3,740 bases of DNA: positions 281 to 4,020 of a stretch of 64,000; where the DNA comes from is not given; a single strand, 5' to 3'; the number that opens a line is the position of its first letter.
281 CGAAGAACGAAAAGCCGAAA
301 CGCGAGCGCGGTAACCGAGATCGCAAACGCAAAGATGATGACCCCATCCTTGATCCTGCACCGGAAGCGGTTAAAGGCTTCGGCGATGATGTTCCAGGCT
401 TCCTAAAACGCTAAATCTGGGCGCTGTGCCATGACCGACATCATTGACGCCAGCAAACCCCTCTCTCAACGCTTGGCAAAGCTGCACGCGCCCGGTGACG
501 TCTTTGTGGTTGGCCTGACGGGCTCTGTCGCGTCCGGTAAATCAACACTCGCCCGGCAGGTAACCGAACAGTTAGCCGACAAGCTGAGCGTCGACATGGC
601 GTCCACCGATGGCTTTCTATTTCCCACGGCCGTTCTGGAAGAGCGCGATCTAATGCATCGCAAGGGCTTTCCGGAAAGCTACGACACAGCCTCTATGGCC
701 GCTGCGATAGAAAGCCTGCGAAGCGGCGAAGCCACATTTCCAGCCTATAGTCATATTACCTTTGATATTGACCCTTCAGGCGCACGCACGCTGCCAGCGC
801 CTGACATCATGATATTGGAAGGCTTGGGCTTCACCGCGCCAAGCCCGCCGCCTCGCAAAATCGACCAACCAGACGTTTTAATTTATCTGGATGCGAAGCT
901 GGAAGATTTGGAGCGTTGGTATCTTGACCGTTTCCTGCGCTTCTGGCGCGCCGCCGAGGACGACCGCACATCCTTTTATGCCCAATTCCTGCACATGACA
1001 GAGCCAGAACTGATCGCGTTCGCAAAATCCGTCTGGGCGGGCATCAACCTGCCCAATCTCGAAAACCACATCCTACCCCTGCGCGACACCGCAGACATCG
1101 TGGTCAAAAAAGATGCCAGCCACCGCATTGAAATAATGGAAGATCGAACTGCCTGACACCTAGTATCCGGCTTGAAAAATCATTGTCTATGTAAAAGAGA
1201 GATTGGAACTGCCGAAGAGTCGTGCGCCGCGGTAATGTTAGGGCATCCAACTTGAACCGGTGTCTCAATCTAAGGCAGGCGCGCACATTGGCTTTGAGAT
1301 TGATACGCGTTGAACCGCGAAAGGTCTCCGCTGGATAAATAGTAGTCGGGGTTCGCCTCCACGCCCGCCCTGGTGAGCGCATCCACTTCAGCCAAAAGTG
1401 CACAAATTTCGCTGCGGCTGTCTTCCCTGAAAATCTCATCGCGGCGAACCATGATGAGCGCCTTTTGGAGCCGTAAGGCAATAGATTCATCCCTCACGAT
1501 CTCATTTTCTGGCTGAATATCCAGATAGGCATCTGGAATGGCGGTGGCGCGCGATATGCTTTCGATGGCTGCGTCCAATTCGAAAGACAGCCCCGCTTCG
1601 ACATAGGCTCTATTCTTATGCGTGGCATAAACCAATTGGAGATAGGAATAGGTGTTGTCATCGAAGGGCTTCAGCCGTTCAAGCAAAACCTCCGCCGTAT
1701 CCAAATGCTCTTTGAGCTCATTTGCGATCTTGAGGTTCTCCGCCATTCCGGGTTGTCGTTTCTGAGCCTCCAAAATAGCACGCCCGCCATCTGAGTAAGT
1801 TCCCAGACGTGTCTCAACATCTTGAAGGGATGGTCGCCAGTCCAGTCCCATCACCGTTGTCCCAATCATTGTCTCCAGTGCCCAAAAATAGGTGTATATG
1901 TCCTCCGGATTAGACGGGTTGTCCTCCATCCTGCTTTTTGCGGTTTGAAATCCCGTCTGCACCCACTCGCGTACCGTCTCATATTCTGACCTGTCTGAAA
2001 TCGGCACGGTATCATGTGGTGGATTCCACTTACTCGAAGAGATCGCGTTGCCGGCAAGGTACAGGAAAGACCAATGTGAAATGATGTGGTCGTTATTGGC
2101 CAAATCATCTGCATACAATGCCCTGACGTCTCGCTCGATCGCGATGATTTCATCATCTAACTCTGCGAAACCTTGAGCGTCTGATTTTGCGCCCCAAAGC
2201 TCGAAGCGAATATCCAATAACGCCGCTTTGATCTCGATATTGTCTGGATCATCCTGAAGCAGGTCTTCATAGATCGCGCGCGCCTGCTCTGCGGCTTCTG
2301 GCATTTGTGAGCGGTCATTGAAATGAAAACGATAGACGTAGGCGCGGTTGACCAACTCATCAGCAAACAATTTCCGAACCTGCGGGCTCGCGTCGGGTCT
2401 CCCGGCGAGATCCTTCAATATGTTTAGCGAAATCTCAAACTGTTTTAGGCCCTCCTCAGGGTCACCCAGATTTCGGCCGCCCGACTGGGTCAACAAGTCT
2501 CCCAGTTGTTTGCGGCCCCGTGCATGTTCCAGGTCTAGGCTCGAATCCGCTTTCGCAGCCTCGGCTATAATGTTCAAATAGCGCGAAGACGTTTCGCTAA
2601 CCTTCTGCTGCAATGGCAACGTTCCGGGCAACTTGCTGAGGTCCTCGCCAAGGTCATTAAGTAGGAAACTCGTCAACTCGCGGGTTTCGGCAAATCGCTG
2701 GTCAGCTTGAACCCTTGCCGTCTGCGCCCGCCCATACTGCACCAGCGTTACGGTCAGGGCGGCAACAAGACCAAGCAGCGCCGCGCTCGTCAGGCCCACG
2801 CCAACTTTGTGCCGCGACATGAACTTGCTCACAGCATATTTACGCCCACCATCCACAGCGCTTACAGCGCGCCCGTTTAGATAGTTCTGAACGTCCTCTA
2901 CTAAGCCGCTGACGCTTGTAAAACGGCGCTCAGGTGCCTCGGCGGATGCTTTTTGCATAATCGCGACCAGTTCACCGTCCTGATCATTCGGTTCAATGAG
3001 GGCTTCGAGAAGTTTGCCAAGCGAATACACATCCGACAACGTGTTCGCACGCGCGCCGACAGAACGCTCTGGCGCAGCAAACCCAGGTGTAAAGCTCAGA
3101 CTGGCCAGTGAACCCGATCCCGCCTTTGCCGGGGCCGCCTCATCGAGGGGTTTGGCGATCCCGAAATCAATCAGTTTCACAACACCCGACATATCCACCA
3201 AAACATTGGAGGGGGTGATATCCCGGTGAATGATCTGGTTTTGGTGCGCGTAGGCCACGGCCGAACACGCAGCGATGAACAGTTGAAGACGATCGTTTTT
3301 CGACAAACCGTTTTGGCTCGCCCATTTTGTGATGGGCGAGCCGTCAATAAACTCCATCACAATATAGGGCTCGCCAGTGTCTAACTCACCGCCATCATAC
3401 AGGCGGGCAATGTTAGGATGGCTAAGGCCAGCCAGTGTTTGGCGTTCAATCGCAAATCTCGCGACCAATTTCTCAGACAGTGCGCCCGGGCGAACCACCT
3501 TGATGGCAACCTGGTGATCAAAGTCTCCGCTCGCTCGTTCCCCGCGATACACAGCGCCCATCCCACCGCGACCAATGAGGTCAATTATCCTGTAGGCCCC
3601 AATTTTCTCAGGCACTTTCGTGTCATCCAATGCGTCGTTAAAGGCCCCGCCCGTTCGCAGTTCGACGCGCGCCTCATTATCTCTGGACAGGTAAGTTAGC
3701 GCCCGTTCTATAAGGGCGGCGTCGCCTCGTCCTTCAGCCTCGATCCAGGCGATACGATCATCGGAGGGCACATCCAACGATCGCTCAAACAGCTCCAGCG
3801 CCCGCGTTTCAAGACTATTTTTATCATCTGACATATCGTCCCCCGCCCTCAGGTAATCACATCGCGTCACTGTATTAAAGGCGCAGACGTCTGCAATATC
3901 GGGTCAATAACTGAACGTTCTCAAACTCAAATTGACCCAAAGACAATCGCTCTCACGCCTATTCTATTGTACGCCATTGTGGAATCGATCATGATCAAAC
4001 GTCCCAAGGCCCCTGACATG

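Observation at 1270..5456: Kinase-associated ECF sigma factor, its cognate Ser/Thr kinase and a PPP phosphatase, divergent from the 8-gene operon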

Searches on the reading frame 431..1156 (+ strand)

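Call 7: search_protein_families(library=pfam, proteins=[window:431-1156:+], max_evalue=0.01)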
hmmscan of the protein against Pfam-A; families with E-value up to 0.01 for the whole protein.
window:431-1156:+ (241 aa): 4 families
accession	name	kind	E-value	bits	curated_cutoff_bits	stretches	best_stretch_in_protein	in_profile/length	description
PF00485.24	PRK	-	1.7e-07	31.7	22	1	26-157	1-139/196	Phosphoribulokinase / Uridine kinase family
PF01121.26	CoaE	-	0.0023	18.1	27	1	26-49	2-25/180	Dephospho-CoA kinase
PF12974.12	Phosphonate-bd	-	0.0049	16.7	27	1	54-109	111-165/242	ABC transporter, phosphonate, periplasmic substrate-binding protein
PF02367.23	TsaE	-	0.0091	16.4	26.6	0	9-49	8-46/128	Threonylcarbamoyl adenosine biosynthesis protein TsaE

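Call 8: search_protein_families(library=ncbifam, proteins=[window:431-1156:+], max_evalue=0.01)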
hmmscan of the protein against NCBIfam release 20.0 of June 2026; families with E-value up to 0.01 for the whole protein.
window:431-1156:+ (241 aa): 9 families
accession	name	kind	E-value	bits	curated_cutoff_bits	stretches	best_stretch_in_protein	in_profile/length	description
TIGR00554.2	panK_bact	equivalog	4.3e-63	213.4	235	1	19-235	77-305/310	type I pantothenate kinase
NF006746.0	PRK09270.1-5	subfamily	1.2e-18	66.9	250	1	11-179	8-180/210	nucleoside/nucleotide kinase family protein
NF006743.0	PRK09270.1-2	equivalog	1.2e-14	53.9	227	1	9-176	13-184/217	nucleoside/nucleotide kinase family protein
NF006744.0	PRK09270.1-3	equivalog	2.5e-14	53.2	281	1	15-180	14-184/213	nucleoside/nucleotide kinase family protein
TIGR00235.1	udk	equivalog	1.8e-10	40.8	220.3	1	25-200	7-176/207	uridine kinase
NF004018.0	PRK05480.1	equivalog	3.4e-10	39.7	180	1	24-193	6-169/210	uridine kinase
NF006742.0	PRK09270.1-1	equivalog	2.3e-09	36.9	402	1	4-131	21-151/237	nucleoside/nucleotide kinase family protein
NF006745.0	PRK09270.1-4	equivalog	4.3e-07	29.1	228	1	3-183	20-211/246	nucleoside/nucleotide kinase family protein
NF005655.0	PRK07429.1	subfamily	5.5e-07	29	236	1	22-167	6-145/326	phosphoribulokinase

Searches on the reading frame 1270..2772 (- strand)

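Call 43: search_protein_families(library=pfam, proteins=[window:1270-2772:-], max_evalue=0.1)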
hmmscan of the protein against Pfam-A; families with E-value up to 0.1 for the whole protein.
window:1270-2772:- (500 aa): 2 families
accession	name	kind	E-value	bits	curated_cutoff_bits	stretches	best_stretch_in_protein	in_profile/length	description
PF14559.12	TPR_19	-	0.0017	19.1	25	1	161-200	7-45/68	Tetratricopeptide repeat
PF12583.14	TPPII_C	-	0.045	14.7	27.7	0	159-187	30-57/69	Tripeptidyl peptidase II, C-terminal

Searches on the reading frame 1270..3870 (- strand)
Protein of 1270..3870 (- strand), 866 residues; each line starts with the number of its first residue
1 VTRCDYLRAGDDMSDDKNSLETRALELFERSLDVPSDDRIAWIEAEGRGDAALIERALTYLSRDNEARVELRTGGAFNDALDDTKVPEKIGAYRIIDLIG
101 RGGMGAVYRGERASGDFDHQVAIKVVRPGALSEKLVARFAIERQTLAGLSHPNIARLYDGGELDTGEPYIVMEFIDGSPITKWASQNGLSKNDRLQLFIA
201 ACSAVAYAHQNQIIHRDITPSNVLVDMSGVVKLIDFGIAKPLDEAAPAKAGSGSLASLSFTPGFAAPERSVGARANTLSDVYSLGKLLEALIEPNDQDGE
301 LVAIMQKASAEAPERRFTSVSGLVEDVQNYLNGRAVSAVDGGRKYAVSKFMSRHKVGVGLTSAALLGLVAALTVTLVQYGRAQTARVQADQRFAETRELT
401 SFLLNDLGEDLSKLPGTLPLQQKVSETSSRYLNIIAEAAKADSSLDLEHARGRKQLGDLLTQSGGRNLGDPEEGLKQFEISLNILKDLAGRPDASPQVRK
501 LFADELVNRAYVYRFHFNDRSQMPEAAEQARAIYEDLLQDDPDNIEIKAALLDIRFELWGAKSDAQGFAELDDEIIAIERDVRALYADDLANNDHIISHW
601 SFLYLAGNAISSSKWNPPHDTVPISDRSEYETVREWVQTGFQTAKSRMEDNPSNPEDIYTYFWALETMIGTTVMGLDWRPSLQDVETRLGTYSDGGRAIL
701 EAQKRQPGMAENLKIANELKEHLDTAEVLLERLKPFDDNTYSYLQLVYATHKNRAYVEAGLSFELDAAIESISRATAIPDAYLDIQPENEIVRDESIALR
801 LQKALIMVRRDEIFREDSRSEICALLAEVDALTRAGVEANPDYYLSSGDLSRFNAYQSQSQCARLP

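Call 7: search_protein_families(library=pfam, proteins=[window:1270-3870:-], max_evalue=0.01)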
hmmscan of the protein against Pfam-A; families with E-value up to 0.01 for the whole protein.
window:1270-3870:- (866 aa): 6 families
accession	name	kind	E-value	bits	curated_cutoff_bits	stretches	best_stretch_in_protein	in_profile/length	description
PF00069.31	Pkinase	-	3.2e-33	115.7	31.7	1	93-291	1-190/263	Protein kinase domain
PF07714.23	PK_Tyr_Ser-Thr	-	1.5e-27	97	23.1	1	96-288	4-194/258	Protein tyrosine and serine/threonine kinase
PF03109.22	ABC1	-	3.7e-10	39.8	22.9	1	165-245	140-220/244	ABC1 atypical kinase-like domain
PF01636.29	APH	-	6.6e-07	29.8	23.2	1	200-240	156-198/239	Phosphotransferase enzyme family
PF01163.29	RIO1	-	0.0012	19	22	1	169-238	82-150/187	RIO domain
PF14559.12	TPR_19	-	0.0034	18.1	25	0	527-566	7-45/68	Tetratricopeptide repeat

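Call 8: search_protein_families(library=ncbifam, proteins=[window:1270-3870:-], max_evalue=0.01)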
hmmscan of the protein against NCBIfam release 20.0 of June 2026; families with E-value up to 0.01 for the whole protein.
window:1270-3870:- (866 aa): 22 families
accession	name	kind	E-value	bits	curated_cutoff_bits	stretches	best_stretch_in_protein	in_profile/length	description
NF033483.0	PknB_PASTA_kin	equivalog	1.9e-50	172.4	450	1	93-288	9-198/563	Stk1 family PASTA domain-containing Ser/Thr kinase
NF052427.1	StpK7MSMEG_1200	equivalog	1.1e-33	116.6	900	1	89-288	5-199/601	serine/threonine protein kinase StpK7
NF047741.1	antiphage_MADS6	equivalog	8.7e-32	110.4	460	2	79-207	482-606/612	methylation-associated defense system protein kinase MAD6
TIGR03903.1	TOMM_kin_cyc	equivalog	2.6e-25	88.5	705.75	1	118-291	3-183/1267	TOMM system kinase/cyclase fusion protein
NF009651.0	PRK13184.1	equivalog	2.8e-24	85.2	839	1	91-289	2-222/932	serine/threonine-protein kinase PknD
NF038150.1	lanthi_synth_IV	equivalog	4.3e-19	68.3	650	1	91-291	189-389/851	class IV lanthionine synthetase LanL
NF038151.1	lanthi_synth_III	equivalog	3.1e-17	62.3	575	1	89-338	219-469/833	class III lanthionine synthetase LanKC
NF053615.1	SerThrKinAfsKStmc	equivalog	6.2e-13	48.3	1300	1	86-288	8-203/809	protein serine/threonine kinase AfsK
NF033442.0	BREX_PglW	equivalog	2.5e-11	42.1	990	1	91-307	204-440/1391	BREX system serine/threonine kinase PglW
NF043056.1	T4SS_LegK1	equivalog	5.3e-10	38.5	550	1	169-291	155-283/516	Dot/Icm T4SS effector kinase LegK1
TIGR03724.2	arch_bud32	equivalog_domain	7.4e-10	38.6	125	1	164-242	64-134/193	KEOPS complex kinase/ATPase Bud32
NF011463.0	PRK14879.1-4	equivalog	2.3e-08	33.7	188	1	167-240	92-161/237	Kae1-associated kinase Bud32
NF011464.0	PRK14879.1-7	equivalog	5.6e-08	32.8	246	1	162-244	75-153/221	Kae1-associated kinase Bud32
NF007174.0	PRK09605.1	equivalog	1.9e-06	26.6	447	1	163-242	406-476/535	bifunctional N(6)-L-threonylcarbamoyladenine synthase/serine/threonine protein kinase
NF011460.0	PRK14879.1-1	equivalog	4.8e-06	25.9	199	1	165-242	83-160/232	Kae1-associated kinase Bud32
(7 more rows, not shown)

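Call 42: search_protein_families(library=padloc, proteins=[window:1270-3834:-], max_evalue=0.001)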
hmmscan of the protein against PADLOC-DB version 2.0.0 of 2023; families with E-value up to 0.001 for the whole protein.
window:1270-3834:- (854 aa): 36 families (the best 25 are shown)
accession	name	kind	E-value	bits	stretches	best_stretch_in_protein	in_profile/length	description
PDLC04042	PD-T4-6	-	2.2e-50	170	1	78-276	8-202/292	-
PDLC04053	PD-T4-6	-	1.2e-48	164.2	1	75-317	5-244/311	-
PDLC04138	mad6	-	4.8e-47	159.2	1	75-276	47-246/659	mads_6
PDLC04061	PD-T4-6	-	2.4e-46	157.3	1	79-276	16-213/510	-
PDLC04054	PD-T4-6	-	7.1e-46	155.2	1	79-280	11-207/347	-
PDLC04047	PD-T4-6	-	7.5e-45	151.4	1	78-276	9-202/327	-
PDLC04060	PD-T4-6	-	3.2e-44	149.7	1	80-276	9-199/486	-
PDLC04057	PD-T4-6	-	4.1e-43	146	1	79-304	8-231/443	-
PDLC04043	PD-T4-6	-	2.7e-42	143.4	1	73-276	9-207/452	-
PDLC04052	PD-T4-6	-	3.1e-40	136.8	1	80-279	10-209/496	-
PDLC04048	PD-T4-6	-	5.5e-40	135.8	1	79-286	10-213/354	-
PDLC04041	PD-T4-6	-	5.8e-39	132.6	1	78-301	27-252/443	-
PDLC04039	PD-T4-6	-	5.3e-37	125.9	1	70-304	5-236/458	-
PDLC04040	PD-T4-6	-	1.2e-35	121.2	1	86-277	1-196/547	-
PDLC04050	PD-T4-6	-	5.1e-35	119.3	1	78-274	62-254/480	-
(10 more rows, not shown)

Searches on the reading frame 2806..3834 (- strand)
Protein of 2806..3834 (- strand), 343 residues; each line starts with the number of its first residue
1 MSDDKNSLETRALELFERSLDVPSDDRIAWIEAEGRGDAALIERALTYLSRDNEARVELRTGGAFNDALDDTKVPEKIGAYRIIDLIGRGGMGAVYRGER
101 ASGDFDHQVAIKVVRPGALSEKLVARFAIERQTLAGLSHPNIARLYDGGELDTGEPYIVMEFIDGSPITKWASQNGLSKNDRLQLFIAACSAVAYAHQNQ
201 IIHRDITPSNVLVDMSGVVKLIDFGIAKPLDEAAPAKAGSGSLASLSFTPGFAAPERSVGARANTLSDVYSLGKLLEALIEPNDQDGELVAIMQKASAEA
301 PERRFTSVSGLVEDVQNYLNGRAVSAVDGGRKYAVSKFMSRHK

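Call 45: search_solved_structures(query=window:2806-3834:-, max_evalue=1e-20, show_alignments=2)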
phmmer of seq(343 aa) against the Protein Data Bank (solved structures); distinct sequences matched with E-value up to 1e-20: 20.
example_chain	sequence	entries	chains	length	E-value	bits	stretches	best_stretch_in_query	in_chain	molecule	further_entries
9eed_A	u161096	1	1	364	2e-44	155.5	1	13-276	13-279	Kinase domain protein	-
3f69_A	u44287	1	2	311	5.1e-32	114.7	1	80-280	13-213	Serine/threonine-protein kinase pknB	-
3ori_A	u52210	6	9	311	1.8e-31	112.9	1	80-280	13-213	Serine/threonine protein kinase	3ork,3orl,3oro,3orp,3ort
3f61_A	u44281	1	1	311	2.2e-31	112.6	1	80-279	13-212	Serine/threonine-protein kinase pknB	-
1mru_A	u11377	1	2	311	5.1e-31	111.4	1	80-280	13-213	Probable serine/threonine-protein kinase pknB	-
5u94_A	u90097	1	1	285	6.4e-31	111.1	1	80-280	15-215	Serine/threonine-protein kinase PknB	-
6i2p_A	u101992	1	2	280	6.9e-31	111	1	80-280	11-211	Serine/threonine-protein kinase PknB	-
6b2p_A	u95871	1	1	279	9.2e-31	110.6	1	80-280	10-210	Serine/threonine-protein kinase PknB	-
1o6y_A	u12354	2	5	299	1.1e-30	110.4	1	80-280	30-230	SERINE/THREONINE-PROTEIN KINASE PKNB | Probable serine/threonine-protein kinase pknB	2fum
9ruk_A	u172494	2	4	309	2.7e-30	109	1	79-287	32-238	Serine/threonine-protein kinase StkP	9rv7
9ru3_A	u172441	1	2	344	4e-30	108.5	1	79-287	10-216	Serine/threonine-protein kinase StkP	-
3orm_A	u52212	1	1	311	6.7e-30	107.7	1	80-280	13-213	Serine/threonine protein kinase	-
9tmq_A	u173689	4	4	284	1.2e-29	106.9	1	79-294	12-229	Serine/threonine-protein kinase PknA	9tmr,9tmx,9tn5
4ow8_A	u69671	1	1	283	1.2e-29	106.9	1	79-294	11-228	Serine/threonine-protein kinase PknA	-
6b2q_A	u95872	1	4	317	1.6e-29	106.5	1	79-294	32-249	Serine/threonine-protein kinase PknA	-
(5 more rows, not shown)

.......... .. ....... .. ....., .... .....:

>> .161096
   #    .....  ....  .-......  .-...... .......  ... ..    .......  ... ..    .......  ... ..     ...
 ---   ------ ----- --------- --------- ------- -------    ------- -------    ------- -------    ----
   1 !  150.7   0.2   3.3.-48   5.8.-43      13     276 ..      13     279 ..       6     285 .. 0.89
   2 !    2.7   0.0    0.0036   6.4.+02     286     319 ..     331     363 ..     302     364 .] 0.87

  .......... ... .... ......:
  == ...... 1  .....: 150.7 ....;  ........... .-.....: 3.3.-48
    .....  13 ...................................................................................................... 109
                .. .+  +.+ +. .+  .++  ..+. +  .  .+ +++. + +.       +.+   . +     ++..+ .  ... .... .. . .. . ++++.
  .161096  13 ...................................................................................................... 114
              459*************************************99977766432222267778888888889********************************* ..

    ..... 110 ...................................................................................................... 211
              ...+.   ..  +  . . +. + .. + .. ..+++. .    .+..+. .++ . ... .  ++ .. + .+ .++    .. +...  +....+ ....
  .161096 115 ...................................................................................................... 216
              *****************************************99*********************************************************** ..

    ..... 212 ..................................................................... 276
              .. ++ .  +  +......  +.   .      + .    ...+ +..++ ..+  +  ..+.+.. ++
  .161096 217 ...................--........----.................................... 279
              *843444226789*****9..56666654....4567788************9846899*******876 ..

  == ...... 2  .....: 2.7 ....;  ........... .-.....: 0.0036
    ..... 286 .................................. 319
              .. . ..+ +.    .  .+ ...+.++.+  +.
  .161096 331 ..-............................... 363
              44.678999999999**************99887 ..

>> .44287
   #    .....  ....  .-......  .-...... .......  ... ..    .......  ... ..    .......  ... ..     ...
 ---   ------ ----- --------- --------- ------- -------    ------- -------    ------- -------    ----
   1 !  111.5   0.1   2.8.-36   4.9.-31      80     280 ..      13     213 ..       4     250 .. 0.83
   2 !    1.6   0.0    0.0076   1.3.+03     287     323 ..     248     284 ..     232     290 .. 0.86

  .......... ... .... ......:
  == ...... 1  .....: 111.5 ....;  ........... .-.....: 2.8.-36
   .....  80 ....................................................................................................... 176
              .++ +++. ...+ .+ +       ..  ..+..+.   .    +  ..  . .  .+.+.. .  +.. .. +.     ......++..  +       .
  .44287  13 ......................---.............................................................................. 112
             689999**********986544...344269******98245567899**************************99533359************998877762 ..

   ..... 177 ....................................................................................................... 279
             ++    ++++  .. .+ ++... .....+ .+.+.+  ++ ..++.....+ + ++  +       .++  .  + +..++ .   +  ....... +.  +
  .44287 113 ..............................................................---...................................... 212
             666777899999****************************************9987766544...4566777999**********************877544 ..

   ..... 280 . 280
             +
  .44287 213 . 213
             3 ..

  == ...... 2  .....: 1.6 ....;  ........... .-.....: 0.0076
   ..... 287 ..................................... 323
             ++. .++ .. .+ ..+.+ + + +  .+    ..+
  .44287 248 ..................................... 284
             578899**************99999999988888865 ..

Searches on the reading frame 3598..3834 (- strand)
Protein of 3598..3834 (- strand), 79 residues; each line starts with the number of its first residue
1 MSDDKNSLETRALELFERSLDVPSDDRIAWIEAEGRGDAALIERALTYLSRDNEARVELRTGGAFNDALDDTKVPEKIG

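Call 50: find_homologous_proteins(query=A1, max_evalue=0.001)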
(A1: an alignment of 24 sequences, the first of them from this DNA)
Query A1 (24 sequences) (72 aa, profile of the alignment): 1107 proteins with E <= 0.001 among 2682 candidates; the best 120 are listed.
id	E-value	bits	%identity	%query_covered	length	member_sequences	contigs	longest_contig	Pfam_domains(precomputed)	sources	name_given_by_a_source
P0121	5.2e-29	117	-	-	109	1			-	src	-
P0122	2.8e-28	115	24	64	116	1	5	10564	-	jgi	jgi:hypothetical protein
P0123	8.7e-25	104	-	-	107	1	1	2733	-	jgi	jgi:hypothetical protein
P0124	4.8e-23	98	34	57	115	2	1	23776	-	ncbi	-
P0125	6.1e-23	98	-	-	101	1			-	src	-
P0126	9.3e-23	97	35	60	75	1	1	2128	-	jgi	jgi:hypothetical protein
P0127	1.4e-22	97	-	-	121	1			-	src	-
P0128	2.2e-22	96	26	58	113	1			-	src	-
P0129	3.6e-22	96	-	-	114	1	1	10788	-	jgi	jgi:eukaryotic-like serine/threonine-protein kinase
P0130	4.8e-22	95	26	74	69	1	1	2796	-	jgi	jgi:hypothetical protein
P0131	6.3e-22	95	-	-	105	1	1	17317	-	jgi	jgi:serine/threonine-protein kinase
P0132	7.0e-22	95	24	68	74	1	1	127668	-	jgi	-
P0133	8.3e-22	94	32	57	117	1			-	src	-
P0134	8.8e-22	94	26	58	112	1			-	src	-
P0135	9.2e-22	94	27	57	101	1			-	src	-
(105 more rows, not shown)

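Call 56: predict_structure(alignment_id=A2)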
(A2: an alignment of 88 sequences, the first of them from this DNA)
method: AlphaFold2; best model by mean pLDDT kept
length: 79 residues; sequences in the alignment: 88
mean_pLDDT: 75.5   pTM: 0.58
mean pLDDT of the five models: 75.5, 74.7, 74.5, 73.4, 71.3
residues with pLDDT >= 90: 37; 70-90: 12; 50-70: 12; < 50: 18
segments of 3 or more residues with pLDDT < 50: 1-3, 64-71, 73-79
pLDDT, mean of each block of 10 residues (from residue 1): 65 93 93 92 93 71 48 45
secondary structure, 60 per line:
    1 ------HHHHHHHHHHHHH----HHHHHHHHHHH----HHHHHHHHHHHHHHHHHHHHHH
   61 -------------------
elements in order: H7-19 H24-34 H39-60
